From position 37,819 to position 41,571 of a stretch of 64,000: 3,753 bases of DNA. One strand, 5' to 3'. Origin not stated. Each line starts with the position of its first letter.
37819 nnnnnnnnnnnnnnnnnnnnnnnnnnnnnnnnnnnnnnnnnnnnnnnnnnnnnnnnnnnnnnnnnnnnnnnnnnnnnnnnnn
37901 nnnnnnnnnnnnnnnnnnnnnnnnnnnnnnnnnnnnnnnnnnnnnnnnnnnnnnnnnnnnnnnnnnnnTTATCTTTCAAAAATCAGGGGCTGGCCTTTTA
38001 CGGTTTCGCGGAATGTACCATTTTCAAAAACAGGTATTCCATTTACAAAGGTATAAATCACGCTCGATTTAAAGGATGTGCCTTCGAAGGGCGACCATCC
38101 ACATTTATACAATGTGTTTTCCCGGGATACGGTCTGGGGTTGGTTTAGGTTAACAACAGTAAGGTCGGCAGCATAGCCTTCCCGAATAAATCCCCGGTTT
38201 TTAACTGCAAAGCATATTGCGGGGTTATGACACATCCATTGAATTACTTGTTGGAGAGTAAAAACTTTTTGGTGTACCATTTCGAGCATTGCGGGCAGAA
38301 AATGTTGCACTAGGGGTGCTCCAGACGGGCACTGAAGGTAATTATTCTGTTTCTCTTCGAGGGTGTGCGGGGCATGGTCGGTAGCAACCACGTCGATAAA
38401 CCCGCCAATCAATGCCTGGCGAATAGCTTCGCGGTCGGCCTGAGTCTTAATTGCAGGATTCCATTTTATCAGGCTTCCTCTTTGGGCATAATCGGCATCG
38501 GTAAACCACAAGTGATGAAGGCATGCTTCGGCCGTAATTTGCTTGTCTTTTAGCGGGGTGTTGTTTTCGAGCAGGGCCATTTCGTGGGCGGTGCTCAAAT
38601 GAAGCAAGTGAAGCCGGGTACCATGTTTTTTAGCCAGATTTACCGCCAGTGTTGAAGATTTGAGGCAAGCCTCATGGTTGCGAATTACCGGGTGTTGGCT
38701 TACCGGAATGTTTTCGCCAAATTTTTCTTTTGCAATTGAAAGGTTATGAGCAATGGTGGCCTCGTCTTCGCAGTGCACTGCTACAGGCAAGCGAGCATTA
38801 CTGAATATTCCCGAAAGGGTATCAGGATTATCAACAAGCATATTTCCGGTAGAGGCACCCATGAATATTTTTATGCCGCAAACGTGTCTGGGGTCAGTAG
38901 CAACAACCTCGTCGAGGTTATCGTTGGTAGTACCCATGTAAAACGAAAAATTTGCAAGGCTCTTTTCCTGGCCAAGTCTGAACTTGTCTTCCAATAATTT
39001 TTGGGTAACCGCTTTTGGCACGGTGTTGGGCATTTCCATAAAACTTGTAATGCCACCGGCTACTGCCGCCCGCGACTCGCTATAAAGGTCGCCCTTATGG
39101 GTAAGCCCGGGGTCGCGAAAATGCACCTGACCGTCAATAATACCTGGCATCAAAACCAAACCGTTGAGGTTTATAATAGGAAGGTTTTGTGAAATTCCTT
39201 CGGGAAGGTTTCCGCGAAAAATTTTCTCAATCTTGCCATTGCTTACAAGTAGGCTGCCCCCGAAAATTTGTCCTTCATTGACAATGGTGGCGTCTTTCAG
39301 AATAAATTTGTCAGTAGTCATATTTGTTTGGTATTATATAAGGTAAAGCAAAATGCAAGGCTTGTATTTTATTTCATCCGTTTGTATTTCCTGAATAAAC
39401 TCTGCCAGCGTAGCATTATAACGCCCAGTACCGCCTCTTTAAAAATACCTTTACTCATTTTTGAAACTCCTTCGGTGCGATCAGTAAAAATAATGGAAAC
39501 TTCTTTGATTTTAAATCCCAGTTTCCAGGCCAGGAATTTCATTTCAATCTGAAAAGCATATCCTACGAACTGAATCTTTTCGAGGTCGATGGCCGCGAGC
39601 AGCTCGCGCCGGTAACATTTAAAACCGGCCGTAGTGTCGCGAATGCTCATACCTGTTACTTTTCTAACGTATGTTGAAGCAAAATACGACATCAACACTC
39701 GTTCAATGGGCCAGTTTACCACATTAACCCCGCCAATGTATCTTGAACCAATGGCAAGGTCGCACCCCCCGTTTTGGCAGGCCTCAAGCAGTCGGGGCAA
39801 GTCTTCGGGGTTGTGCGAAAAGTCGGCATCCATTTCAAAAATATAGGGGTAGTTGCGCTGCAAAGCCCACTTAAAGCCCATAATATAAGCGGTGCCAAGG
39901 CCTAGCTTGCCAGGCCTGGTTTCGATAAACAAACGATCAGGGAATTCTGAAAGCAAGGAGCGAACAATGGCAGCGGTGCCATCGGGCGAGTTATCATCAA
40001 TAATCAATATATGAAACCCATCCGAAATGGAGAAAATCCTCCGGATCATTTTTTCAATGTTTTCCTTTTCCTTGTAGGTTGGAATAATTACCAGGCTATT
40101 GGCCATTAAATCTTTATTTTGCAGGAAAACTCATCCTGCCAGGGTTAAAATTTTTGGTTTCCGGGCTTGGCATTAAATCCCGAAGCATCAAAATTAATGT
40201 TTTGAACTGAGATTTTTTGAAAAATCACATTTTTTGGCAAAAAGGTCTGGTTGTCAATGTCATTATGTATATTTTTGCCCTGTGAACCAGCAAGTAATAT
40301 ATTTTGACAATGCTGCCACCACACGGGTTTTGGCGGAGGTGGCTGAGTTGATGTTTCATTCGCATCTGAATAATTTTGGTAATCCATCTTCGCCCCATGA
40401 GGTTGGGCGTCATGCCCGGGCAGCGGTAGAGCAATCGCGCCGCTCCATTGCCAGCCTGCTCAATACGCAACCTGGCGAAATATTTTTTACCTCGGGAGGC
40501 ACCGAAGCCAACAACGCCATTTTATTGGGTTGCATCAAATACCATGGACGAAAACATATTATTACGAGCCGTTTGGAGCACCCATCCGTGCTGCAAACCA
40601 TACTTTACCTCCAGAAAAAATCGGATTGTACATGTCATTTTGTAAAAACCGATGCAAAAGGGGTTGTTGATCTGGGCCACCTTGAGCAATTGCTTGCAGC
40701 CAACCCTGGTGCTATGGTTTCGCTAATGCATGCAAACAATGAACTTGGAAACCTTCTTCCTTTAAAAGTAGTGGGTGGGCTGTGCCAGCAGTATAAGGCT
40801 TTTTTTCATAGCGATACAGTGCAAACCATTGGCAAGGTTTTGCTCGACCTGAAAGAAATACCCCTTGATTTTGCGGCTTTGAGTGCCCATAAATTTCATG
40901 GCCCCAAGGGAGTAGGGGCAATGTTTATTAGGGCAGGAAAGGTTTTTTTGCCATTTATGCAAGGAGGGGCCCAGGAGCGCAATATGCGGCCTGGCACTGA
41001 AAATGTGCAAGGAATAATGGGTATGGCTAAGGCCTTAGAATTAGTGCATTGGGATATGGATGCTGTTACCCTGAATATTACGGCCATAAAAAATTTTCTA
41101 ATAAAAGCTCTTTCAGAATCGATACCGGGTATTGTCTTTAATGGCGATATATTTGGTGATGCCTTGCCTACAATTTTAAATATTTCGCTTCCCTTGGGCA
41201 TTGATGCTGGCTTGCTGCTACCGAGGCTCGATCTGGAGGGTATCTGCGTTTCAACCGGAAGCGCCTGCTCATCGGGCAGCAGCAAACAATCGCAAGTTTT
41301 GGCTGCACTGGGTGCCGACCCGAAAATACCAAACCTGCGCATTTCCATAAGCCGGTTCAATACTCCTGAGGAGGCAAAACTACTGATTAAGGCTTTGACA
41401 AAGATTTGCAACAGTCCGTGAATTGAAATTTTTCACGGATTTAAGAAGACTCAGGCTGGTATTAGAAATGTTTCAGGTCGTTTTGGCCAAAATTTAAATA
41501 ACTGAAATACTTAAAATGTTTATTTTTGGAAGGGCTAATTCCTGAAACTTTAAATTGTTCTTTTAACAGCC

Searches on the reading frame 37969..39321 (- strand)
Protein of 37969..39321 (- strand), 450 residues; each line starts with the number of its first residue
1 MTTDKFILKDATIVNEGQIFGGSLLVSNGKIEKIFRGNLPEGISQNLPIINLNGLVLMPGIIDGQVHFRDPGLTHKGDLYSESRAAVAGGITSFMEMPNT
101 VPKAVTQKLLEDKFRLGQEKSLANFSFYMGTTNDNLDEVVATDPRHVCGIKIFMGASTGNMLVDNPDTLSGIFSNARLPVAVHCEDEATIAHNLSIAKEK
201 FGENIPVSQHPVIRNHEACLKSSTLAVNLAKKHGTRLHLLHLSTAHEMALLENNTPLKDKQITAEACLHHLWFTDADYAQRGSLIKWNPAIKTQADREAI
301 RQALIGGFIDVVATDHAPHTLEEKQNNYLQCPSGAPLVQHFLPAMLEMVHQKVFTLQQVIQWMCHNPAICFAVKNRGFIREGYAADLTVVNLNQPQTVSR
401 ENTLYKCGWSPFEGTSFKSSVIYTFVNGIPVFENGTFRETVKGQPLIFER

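Call 64: search_protein_families(library=pfam, proteins=[window:37969-39321:-], max_evalue=0.00001)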
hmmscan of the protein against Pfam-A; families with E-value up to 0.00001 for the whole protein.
window:37969-39321:- (450 aa): 1 family
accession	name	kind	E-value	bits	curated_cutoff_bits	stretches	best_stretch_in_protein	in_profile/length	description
PF01979.26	Amidohydro_1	-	5.9e-21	75.5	25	1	56-428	1-342/345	Amidohydrolase family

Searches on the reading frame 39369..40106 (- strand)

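Call 64: search_protein_families(library=pfam, proteins=[window:39369-40106:-], max_evalue=0.00001)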
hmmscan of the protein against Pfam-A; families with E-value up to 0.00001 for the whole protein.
window:39369-40106:- (245 aa): 1 family
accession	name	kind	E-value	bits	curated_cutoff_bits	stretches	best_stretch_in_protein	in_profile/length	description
PF00535.33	Glycos_transf_2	-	4.8e-30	105.1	23.3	1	6-171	2-165/168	Glycosyl transferase family 2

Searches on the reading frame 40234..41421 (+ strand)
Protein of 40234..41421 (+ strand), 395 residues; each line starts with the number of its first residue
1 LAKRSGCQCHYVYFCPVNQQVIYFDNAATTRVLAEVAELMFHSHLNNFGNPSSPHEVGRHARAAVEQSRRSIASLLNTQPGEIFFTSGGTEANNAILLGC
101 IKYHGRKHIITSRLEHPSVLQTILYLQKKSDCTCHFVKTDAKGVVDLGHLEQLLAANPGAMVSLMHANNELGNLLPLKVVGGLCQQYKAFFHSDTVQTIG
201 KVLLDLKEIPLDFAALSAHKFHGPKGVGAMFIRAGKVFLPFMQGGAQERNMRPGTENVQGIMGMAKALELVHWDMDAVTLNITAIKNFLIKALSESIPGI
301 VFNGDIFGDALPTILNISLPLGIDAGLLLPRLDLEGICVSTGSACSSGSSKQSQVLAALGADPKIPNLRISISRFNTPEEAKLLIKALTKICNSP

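Call 64: search_protein_families(library=pfam, proteins=[window:40234-41421:+], max_evalue=0.00001)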
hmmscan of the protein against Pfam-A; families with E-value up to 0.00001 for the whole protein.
window:40234-41421:+ (395 aa): 1 family
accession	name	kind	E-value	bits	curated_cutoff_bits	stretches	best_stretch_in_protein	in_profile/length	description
PF00266.25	Aminotran_5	-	6.3e-67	226.6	21.5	1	22-383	1-370/371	Aminotransferase class-V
